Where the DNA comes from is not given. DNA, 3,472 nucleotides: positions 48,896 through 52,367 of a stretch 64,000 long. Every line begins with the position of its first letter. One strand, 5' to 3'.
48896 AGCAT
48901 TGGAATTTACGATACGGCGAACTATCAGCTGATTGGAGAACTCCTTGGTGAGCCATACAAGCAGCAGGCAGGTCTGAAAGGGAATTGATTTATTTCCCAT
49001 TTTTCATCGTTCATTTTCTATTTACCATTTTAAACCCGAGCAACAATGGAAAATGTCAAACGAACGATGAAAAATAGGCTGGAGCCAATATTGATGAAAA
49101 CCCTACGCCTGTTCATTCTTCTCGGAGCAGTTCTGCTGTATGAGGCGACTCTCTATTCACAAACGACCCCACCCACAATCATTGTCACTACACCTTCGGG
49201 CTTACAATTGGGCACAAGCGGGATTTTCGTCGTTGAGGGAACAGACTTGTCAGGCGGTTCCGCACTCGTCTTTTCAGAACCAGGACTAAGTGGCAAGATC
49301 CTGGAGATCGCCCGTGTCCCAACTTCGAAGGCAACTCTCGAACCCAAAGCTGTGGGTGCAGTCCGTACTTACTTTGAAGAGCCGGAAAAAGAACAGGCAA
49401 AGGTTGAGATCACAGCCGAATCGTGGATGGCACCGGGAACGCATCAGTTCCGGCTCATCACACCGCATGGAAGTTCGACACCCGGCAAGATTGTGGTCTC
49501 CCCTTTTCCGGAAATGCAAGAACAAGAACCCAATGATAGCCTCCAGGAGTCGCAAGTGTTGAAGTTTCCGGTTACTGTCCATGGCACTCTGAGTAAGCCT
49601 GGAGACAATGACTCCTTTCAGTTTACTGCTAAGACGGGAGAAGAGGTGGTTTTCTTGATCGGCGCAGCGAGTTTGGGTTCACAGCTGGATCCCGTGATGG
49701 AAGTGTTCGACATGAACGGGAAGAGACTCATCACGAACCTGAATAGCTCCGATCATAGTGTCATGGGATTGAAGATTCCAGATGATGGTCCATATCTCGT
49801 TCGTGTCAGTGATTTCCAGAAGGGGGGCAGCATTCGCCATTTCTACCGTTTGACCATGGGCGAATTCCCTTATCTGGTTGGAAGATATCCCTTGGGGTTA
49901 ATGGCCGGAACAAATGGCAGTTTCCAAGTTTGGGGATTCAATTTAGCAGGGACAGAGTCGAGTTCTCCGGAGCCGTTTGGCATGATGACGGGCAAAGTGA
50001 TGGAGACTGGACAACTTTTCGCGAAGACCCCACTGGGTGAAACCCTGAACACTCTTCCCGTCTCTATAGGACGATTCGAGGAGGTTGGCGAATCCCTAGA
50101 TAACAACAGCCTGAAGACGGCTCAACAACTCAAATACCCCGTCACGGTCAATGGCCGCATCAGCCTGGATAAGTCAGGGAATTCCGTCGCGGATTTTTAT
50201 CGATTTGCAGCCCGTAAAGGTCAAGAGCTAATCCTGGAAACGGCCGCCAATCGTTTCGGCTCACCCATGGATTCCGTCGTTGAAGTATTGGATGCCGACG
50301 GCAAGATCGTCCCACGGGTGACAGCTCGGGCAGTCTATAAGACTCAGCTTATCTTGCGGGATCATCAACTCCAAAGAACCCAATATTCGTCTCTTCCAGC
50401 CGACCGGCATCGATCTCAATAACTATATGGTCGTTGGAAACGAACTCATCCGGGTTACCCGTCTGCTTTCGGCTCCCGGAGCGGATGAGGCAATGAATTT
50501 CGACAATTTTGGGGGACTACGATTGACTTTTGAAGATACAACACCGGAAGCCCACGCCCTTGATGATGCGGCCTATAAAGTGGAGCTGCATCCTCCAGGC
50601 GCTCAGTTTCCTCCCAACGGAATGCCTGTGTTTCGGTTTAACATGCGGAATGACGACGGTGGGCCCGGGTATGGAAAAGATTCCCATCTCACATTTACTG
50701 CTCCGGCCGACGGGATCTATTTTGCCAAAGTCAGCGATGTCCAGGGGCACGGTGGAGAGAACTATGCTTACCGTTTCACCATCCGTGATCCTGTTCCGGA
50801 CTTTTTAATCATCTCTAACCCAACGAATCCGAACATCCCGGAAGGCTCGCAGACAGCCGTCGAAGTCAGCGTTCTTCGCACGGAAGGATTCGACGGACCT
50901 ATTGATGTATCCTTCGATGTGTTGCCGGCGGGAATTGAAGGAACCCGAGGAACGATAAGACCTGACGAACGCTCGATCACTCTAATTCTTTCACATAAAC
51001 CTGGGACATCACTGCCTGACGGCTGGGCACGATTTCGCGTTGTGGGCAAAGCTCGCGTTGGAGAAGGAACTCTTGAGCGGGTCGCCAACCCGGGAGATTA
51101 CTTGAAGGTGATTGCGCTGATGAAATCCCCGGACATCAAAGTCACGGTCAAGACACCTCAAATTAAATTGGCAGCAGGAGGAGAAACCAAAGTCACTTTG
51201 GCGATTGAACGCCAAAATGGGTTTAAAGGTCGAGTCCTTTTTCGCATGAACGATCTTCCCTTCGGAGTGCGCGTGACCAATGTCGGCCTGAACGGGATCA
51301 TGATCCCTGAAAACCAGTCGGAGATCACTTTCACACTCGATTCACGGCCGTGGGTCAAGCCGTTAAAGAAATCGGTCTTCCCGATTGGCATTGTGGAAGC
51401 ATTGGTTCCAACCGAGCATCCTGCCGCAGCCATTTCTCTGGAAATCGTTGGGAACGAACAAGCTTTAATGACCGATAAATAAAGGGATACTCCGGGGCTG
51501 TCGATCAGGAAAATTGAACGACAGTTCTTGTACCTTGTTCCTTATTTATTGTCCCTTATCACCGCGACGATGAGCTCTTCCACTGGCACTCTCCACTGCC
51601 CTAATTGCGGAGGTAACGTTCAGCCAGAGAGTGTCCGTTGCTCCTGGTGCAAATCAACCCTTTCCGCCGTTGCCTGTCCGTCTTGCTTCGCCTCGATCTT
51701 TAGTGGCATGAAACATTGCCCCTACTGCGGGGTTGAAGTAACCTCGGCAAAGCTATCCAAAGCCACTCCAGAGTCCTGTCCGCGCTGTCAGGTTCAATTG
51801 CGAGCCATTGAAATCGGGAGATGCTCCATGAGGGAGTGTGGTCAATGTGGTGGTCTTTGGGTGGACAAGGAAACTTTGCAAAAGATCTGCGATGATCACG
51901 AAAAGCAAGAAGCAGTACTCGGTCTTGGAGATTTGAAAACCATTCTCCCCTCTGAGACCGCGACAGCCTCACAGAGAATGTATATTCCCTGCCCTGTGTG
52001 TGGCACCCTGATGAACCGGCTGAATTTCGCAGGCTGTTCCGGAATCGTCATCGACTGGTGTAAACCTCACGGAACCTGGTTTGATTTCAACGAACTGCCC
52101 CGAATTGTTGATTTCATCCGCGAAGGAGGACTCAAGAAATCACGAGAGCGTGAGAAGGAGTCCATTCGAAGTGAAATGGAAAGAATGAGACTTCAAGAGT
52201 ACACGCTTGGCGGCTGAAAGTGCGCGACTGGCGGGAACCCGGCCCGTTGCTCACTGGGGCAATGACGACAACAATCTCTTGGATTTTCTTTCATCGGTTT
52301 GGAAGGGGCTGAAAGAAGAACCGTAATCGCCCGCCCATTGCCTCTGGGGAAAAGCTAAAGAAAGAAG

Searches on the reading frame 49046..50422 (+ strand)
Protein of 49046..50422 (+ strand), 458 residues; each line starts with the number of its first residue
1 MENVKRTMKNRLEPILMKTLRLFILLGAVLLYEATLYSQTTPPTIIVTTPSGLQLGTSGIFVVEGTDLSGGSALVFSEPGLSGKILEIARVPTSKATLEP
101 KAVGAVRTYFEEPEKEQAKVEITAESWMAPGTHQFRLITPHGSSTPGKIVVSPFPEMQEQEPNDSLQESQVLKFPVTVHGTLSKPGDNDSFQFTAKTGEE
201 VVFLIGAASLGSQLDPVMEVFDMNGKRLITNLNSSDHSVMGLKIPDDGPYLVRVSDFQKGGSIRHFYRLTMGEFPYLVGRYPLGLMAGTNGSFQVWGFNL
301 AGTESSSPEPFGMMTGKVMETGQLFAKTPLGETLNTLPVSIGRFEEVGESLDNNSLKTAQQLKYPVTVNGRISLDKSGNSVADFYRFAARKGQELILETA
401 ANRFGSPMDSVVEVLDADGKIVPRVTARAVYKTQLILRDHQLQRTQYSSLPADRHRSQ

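Call 15: search_protein_families(library=pfam, proteins=[window:49046-50422:+], max_evalue=0.001)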
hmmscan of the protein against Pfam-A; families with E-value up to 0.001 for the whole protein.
window:49046-50422:+ (458 aa): 1 family
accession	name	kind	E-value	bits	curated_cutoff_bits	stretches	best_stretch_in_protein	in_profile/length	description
PF04151.21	PPC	-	0.00071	20.8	25.9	0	187-255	1-69/70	Bacterial pre-peptidase C-terminal domain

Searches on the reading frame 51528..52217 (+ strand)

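Call 15: search_protein_families(library=pfam, proteins=[window:51528-52217:+], max_evalue=0.001)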
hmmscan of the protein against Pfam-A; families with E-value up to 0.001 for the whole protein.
window:51528-52217:+ (229 aa): 3 families
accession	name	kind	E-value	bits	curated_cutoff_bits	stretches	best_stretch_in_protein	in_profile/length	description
PF13453.11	Zn_ribbon_TFIIB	-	9.7e-11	41.3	22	1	84-122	2-40/41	Transcription factor zinc-finger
PF12773.13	DZR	-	3.8e-08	33.8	27.3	1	24-68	1-45/45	Double zinc ribbon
PF13248.11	Zn_ribbon_3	-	0.00041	20.1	27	0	48-69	3-24/26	zinc-ribbon domain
